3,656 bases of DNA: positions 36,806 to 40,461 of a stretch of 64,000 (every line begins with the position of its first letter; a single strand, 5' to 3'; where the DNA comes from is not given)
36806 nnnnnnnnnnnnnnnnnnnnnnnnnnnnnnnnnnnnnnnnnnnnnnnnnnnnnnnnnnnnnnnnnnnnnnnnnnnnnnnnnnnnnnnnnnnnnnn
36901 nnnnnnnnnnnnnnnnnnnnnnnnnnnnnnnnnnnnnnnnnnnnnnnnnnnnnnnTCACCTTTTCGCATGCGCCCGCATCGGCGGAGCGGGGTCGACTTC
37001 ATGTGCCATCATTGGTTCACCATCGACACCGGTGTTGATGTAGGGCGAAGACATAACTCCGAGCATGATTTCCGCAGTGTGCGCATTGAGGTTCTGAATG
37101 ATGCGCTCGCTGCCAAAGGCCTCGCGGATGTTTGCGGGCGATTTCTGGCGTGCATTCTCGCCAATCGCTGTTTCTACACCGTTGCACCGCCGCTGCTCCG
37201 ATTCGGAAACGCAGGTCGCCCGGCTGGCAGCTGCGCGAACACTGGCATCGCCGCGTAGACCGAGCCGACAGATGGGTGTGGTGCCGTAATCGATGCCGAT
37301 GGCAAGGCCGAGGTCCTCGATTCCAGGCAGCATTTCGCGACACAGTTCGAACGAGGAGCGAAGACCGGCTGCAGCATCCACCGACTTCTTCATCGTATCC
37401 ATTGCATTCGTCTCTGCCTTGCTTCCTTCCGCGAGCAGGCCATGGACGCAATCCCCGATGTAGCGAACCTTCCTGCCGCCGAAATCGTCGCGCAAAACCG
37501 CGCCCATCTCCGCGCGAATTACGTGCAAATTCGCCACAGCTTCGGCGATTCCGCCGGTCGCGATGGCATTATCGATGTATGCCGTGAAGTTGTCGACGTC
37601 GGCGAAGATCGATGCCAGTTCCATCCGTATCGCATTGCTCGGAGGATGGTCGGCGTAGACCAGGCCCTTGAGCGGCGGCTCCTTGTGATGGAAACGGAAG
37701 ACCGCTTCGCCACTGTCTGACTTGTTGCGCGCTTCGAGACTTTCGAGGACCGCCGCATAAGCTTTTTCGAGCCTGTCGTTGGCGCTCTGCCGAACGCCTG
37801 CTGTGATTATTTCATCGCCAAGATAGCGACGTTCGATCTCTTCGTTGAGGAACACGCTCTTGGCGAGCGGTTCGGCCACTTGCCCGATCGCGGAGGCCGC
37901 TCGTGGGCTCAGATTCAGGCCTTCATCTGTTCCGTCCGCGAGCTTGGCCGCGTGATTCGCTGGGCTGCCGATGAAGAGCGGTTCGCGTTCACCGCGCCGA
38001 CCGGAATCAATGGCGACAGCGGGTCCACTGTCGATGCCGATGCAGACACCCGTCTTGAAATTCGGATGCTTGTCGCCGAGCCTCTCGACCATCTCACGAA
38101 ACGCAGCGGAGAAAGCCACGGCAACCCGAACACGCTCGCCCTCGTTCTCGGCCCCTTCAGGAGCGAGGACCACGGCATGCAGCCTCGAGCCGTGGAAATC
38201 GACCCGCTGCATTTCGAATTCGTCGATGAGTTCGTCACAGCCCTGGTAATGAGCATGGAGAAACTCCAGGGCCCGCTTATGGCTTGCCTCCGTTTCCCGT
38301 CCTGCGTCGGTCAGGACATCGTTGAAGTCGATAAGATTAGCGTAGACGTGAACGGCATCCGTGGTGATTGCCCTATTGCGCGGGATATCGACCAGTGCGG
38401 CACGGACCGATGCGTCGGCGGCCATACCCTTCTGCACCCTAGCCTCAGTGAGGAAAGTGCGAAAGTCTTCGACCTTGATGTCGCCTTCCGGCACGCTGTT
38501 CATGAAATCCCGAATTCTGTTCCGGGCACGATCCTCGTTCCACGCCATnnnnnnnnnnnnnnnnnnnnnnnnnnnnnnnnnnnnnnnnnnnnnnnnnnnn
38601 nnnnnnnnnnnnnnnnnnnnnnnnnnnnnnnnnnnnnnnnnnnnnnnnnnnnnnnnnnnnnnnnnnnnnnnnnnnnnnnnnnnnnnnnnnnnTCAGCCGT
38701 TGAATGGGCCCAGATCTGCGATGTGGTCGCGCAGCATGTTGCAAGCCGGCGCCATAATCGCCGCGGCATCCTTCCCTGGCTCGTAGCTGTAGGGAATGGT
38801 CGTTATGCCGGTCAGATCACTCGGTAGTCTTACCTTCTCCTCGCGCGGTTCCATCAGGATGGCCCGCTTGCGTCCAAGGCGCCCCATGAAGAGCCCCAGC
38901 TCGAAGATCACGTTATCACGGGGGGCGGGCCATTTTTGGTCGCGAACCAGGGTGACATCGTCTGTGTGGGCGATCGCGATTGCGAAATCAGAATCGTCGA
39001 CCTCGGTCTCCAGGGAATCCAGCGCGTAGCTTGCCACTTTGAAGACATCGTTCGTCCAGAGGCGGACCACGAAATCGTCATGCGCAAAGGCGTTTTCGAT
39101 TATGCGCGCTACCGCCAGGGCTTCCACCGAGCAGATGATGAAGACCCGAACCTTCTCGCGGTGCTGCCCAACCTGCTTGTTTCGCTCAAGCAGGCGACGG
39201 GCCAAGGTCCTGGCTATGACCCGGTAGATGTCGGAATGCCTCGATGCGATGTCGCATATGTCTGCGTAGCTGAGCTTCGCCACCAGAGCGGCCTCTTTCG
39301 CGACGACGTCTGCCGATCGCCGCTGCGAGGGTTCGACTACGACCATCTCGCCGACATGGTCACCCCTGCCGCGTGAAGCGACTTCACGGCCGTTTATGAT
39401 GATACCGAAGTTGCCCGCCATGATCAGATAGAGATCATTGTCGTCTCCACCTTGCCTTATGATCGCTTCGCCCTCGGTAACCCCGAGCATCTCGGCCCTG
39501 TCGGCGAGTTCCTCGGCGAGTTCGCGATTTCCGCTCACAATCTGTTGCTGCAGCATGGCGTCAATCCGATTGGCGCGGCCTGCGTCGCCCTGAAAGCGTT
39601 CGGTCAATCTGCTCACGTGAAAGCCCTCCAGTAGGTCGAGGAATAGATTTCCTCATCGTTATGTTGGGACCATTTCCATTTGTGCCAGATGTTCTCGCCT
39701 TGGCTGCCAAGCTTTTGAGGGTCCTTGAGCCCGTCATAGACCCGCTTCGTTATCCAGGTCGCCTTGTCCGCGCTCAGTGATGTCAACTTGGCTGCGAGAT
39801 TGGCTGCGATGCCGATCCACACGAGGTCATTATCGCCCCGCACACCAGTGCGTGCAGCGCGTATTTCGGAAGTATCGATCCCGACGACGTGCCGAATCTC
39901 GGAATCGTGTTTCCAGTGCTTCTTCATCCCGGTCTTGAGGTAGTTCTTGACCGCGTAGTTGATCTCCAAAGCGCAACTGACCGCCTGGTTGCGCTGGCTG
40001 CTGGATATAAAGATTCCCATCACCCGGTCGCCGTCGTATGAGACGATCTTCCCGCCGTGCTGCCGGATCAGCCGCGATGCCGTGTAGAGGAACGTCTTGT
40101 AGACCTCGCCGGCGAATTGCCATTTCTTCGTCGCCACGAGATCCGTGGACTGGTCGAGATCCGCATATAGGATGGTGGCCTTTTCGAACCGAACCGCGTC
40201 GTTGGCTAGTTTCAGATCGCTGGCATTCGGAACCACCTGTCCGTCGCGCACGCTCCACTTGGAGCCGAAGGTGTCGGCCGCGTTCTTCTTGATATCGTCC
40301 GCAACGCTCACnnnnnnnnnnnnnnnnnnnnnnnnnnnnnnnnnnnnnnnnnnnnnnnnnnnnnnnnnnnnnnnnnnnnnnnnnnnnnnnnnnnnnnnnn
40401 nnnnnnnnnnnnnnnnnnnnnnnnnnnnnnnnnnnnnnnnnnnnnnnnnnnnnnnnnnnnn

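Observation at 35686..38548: Non-canonical three-gene cyclase module: fused pseudo-heterodimeric double-CHD cyclase, unknown 257-aa protein and PycTM-like effector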

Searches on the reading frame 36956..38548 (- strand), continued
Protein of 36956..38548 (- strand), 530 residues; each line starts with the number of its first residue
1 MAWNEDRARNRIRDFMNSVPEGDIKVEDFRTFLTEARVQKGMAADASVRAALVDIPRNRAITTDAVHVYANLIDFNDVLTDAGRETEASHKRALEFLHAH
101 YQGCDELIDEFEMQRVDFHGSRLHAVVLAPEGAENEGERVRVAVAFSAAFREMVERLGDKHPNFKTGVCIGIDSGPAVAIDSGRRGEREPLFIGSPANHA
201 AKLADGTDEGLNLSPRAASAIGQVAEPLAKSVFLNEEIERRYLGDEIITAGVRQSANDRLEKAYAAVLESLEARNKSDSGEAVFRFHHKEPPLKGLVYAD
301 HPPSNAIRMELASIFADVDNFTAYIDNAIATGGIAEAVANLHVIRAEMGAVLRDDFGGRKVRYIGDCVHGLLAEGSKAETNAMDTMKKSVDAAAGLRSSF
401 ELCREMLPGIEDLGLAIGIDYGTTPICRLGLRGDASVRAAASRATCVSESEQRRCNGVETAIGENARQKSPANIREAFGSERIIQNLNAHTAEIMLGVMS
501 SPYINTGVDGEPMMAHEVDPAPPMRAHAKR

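Call 55: search_protein_families(library=pfam, proteins=[L033:7478-9397:+, L035:7562-9403:+, L032:7589-9451:+, L029:4860-5990:+, L041:4818-5990:+, L044:4643-5989:+, L037:4862-5986:+, L038:5382-5900:+, L032:4823-5986:+], max_evalue=0.01)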
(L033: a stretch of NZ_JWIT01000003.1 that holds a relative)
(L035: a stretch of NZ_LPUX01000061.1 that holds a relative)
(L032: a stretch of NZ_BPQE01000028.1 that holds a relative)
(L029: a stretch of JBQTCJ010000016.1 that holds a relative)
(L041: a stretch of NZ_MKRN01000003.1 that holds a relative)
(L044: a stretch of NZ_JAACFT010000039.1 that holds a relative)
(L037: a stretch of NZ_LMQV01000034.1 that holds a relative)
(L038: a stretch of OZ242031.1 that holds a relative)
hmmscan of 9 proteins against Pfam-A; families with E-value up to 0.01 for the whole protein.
L033:7478-9397:+ (639 aa): 4 families
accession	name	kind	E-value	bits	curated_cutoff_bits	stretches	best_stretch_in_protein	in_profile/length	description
PF00899.27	ThiF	-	1.4e-21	77.2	28.1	1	364-570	16-204/238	ThiF family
PF14461.11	Prok-E2_B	-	3.2e-10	40.6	25.4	1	63-180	15-129/135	Prokaryotic E2 family B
PF13241.12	NAD_binding_7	-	0.0011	19.9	22.1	1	365-480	4-82/104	Putative NAD(P)-binding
PF02558.23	ApbA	-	0.0011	19.1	22.2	1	372-484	2-91/150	Ketopantoate reductase PanE/ApbA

L035:7562-9403:+ (613 aa): 4 families
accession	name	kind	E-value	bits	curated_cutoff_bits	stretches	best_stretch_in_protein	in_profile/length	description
PF00899.27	ThiF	-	3.1e-20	72.8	28.1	1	339-537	17-193/238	ThiF family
PF14461.11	Prok-E2_B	-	1.6e-11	44.7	25.4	1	50-154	28-129/135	Prokaryotic E2 family B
PF02558.23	ApbA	-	0.00096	19.2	22.2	1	346-463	2-96/150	Ketopantoate reductase PanE/ApbA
PF13241.12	NAD_binding_7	-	0.0026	18.8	22.1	1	338-456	3-84/104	Putative NAD(P)-binding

L032:7589-9451:+ (620 aa): 2 families
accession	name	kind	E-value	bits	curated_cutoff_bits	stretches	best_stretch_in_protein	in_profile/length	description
PF00899.27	ThiF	-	2.5e-20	73.1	28.1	1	349-507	14-168/238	ThiF family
PF14461.11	Prok-E2_B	-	4.4e-12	46.6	25.4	1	69-162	37-130/135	Prokaryotic E2 family B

L029:4860-5990:+ (376 aa): 2 families
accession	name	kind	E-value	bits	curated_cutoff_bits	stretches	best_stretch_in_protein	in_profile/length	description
PF00211.25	Guanylate_cyc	-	3.5e-13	50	21.9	1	192-346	11-156/183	Adenylate and Guanylate cyclase catalytic domain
PF00027.35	cNMP_binding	-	5.2e-10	39.6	27.5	1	37-118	2-85/89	Cyclic nucleotide-binding domain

L041:4818-5990:+ (390 aa): 2 families
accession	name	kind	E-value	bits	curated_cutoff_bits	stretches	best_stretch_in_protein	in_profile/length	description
PF00027.35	cNMP_binding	-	2.8e-12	46.9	27.5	1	62-136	6-80/89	Cyclic nucleotide-binding domain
PF00211.25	Guanylate_cyc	-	4.7e-09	36.5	21.9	1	211-378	10-171/183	Adenylate and Guanylate cyclase catalytic domain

L044:4643-5989:+ (448 aa): 2 families
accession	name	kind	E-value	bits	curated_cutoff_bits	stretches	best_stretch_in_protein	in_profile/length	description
PF00211.25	Guanylate_cyc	-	9.5e-13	48.6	21.9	1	269-413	10-149/183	Adenylate and Guanylate cyclase catalytic domain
PF00027.35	cNMP_binding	-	5e-12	46.1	27.5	1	118-194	4-80/89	Cyclic nucleotide-binding domain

L037:4862-5986:+ (374 aa): 2 families
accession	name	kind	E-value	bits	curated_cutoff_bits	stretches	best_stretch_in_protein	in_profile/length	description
PF00211.25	Guanylate_cyc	-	1.6e-13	51.1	21.9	1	188-350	7-161/183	Adenylate and Guanylate cyclase catalytic domain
PF00027.35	cNMP_binding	-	5.2e-11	42.8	27.5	1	38-119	4-85/89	Cyclic nucleotide-binding domain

L038:5382-5900:+ (172 aa): 1 family
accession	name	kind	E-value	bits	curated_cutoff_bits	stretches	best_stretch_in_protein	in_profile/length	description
PF18967.5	PycTM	-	1.8e-17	64.2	27.2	1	63-156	7-107/107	Pycsar effector protein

L032:4823-5986:+ (387 aa): 2 families
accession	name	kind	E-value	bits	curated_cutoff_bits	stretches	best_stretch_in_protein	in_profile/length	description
PF00211.25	Guanylate_cyc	-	6.1e-13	49.2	21.9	1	203-362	9-157/183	Adenylate and Guanylate cyclase catalytic domain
PF00027.35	cNMP_binding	-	2.9e-11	43.6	27.5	1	51-130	3-83/89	Cyclic nucleotide-binding domain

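Call 58: predict_structure(alignment_id=A1)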
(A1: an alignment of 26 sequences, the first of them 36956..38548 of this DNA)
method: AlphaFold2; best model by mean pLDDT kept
length: 530 residues; sequences in the alignment: 26
mean_pLDDT: 77.1   pTM: 0.78
mean pLDDT of the five models: 77.1, 75.7, 74.0, 73.6, 66.8
residues with pLDDT >= 90: 192; 70-90: 205; 50-70: 48; < 50: 85
segments of 3 or more residues with pLDDT < 50: 43-51, 278-306, 427-440, 499-530
pLDDT, mean of each block of 10 residues (from residue 1): 88 83 78 75 42 76 93 83 69 77 84 77 86 90 95 92 89 93 65 89 88 94 82 86 85 89 89 62 33 36 47 89 92 91 89 76 77 72 89 95 93 94 58 39 75 93 94 91 94 72 35 30 31
secondary structure, 60 per line:
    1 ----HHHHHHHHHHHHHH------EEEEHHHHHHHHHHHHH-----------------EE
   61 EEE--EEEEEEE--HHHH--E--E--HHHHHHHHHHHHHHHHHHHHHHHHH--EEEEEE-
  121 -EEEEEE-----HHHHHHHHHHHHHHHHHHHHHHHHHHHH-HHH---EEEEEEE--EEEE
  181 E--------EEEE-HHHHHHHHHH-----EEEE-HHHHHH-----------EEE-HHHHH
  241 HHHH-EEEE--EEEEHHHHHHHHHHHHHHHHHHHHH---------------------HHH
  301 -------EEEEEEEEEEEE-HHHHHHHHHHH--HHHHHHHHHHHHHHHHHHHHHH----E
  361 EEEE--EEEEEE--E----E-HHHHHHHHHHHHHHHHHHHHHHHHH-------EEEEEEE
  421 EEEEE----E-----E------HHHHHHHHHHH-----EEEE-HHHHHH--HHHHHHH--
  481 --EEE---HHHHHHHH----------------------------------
elements in order: H5-18 E25-28 H29-41 E59-63 E66-72 H75-78 H87-111 E114-119 E122-127 H133-160 E168-174 E177-181 E190-193 H195-204 E210-213 H215-220 E232-234 H236-244 E246-249 E252-255 H256-276 E308-319 H321-331 H334-355 E360-364 E367-372 H382-406 E414-425 H443-453 E459-462 H464-469 H472-478 E483-485 H489-496

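Call 62: fold_search(model_id=the predicted structure, library=pdb)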
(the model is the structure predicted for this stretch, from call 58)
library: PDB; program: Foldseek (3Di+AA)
matches with E <= 10: 537; with E <= 0.001: 202
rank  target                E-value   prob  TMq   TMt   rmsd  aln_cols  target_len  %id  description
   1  6yii                  9.4e-40  1.00  0.75  0.84   5.2       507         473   34  Crystal structure of a Class III adenylyl cyclase-like ATP-binding protein from Pseudomonas aeruginosa (released 2020-06-17)
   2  4clt                  7.0e-13  1.00  0.50  0.57   8.7       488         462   13  Crystal structure of human soluble Adenylyl Cyclase with adenosine-3', 5'-cyclic-monophosphate and pyrophosphate (released 2014-03-05)
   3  4clp                  3.4e-12  1.00  0.49  0.56   9.0       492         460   12  Crystal structure of human soluble Adenylyl Cyclase complex with adenosine-3',5'-cyclic-monophosphate (released 2014-03-05)
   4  8co7                  7.9e-12  1.00  0.50  0.57   9.2       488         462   14  Crystal structure of human soluble adenylyl cyclase (sAC) in complex with inhibitor TDI-09066 (released 2024-01-03)
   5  4clw                  1.0e-11  1.00  0.50  0.57   9.0       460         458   12  Crystal structure of human soluble Adenylyl Cyclase in complex with alpha,beta-methyleneadenosine-5'-triphosphate soaked (released 2014-03-05)
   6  8coj                  1.2e-11  1.00  0.49  0.57   8.4       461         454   13  Crystal structure of human soluble adenylyl cyclase catalytic domain in complex with the inhibitor TDI-10228 (released 2023-04-26)
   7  5iv4                  1.5e-11  1.00  0.51  0.58   8.6       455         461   12  Crystal structure of the human soluble adenylyl cyclase in complex with the allosteric inhibitor LRE1 (released 2016-08-17)
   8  4usu                  1.5e-11  1.00  0.48  0.55   8.7       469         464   12  Crystal structure of human soluble Adenylyl Cyclase in complex with alpha,beta-methyleneadenosine-5'-triphosphate (released 2014-07-30)
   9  7pdf_A                1.6e-11  1.00  0.53  0.61  12.1       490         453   12  focus refinement of soluble domain of adenylyl cyclase 9 in complex with Gs protein alpha subunit and MANT-GTP (released 2022-01-26)
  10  5d0r                  1.7e-11  1.00  0.50  0.57   8.9       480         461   13  Crystal structure of human soluble Adenylyl Cyclase with the inhibitor bithionol (released 2016-03-16)
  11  8cot                  1.9e-11  1.00  0.51  0.58   8.3       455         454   13  Complex of human soluble adenylyl cyclase 10 catalytic core with inhibitor TDI-10962 (released 2023-04-26)
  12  8cnh                  2.5e-11  1.00  0.49  0.56   8.7       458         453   13  Crystal structure of human soluble adenylyl cyclase (sAC) in complex with inhibitor TDI-10512 (released 2023-04-26)
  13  4usw                  2.6e-11  1.00  0.49  0.56   9.2       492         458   12  Crystal structure of human soluble Adenylyl Cyclase with ATP (released 2014-07-30)
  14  4clk                  2.9e-11  1.00  0.49  0.56   8.7       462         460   11  Crystal structure of human soluble Adenylyl Cyclase in complex with alpha,beta-methyleneadenosine-5'-triphosphate (released 2014-03-05)
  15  4cls                  3.6e-11  1.00  0.50  0.57   8.5       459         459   11  Crystal structure of human soluble Adenylyl Cyclase with Pyrophosphate (released 2014-03-05)
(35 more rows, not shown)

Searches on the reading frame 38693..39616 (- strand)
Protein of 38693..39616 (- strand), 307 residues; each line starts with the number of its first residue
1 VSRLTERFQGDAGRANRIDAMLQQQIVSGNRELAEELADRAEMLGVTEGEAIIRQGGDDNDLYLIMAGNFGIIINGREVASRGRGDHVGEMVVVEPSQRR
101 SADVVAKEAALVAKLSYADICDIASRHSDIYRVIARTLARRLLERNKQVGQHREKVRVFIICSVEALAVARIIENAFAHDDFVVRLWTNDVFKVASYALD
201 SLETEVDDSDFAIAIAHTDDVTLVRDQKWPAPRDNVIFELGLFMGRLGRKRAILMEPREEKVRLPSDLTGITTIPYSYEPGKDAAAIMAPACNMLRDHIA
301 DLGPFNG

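Call 3: search_protein_families(library=pfam, proteins=[window:38693-39616:-], max_evalue=0.1)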
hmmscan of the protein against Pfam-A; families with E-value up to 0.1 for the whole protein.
window:38693-39616:- (307 aa): 2 families
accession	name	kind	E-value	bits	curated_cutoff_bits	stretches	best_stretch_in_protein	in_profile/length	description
PF10137.14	CAP12-PCTIR_TIR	-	2.6e-31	108.5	24.7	1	157-277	1-118/119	CAP12/Pycsar effector protein, TIR domain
PF00027.35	cNMP_binding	-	2.5e-10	40.6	27.5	1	47-126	5-88/89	Cyclic nucleotide-binding domain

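Call 4: search_protein_families(library=padloc, proteins=[window:38693-39616:-], max_evalue=0.1)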
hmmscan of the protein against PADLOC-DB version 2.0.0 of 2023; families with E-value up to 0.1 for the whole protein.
window:38693-39616:- (307 aa): 12 families
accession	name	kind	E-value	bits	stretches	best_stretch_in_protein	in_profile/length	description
PDLC00731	Effector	-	1.9e-133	442.1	1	4-306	3-305/306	TIR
PDLC00732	Effector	-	2.4e-127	422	1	5-304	2-299/301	TIR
PDLC02371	PycTIR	-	6.2e-120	397.9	1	5-304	2-287/288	-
PDLC00729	Effector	-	2e-35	120.7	1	155-295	3-137/310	TIR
PDLC00730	Effector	-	1e-21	75.4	1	3-142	18-158/299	TIR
PDLC05005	PDC-S35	-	1.5e-15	55.7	1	200-278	161-238/264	-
PDLC05006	PDC-S35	-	1.6e-12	45.3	1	200-286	125-213/231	-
PDLC05007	PDC-S35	-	9.5e-12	43.1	1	205-276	180-251/278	-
PDLC00734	PycC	-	1e-11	42.6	1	16-153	9-150/374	Pycsar cyclase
PDLC05004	PDC-S35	-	2.2e-10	38.6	1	211-279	172-241/265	-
PDLC05003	PDC-S35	-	2.3e-09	35.2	1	200-277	132-214/245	-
PDLC01026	Cas8g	-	0.041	10.7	1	122-184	520-580/718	"CRISPR-associated protein Csx17, subtype Dpsyc"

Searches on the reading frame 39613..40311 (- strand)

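Call 3: search_protein_families(library=pfam, proteins=[window:39613-40311:-], max_evalue=0.1)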
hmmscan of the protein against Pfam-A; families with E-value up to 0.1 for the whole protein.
window:39613-40311:- (232 aa): 1 family
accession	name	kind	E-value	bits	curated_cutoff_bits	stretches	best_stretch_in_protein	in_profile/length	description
PF00211.25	Guanylate_cyc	-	1.1e-08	35.3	21.9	1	41-199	5-159/183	Adenylate and Guanylate cyclase catalytic domain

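Call 4: search_protein_families(library=padloc, proteins=[window:39613-40311:-], max_evalue=0.1)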
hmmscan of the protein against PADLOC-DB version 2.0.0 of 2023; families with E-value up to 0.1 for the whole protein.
window:39613-40311:- (232 aa): 12 families
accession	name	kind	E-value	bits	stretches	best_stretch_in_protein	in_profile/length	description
PDLC00766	PycC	-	6.1e-100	331.4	1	1-231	1-231/232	Pycsar cyclase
PDLC02367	PycC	-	7.3e-90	298.3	1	1-230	1-225/226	-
PDLC02369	PycC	-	2.5e-27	94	1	6-218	8-218/248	-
PDLC00763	PycC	-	2.8e-22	77.4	1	5-213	12-227/268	Pycsar cyclase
PDLC00765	PycC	-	2e-16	58.1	1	35-198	248-415/477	Pycsar cyclase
PDLC02368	PycC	-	4.8e-15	53.8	1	19-226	21-220/234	-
PDLC02366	PycC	-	7.1e-14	49.6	2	75-201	82-206/486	-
PDLC00762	PycC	-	6.6e-11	39.7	1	77-199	86-210/508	Pycsar cyclase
PDLC02370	PycC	-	1.1e-08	32.8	1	45-204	82-247/340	-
PDLC00761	PycC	-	5.4e-06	23.5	1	35-199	96-266/438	Pycsar cyclase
PDLC00734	PycC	-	0.00031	18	1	21-175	165-319/374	Pycsar cyclase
PDLC00764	PycC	-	0.0007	16.6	1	38-179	88-237/449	Pycsar cyclase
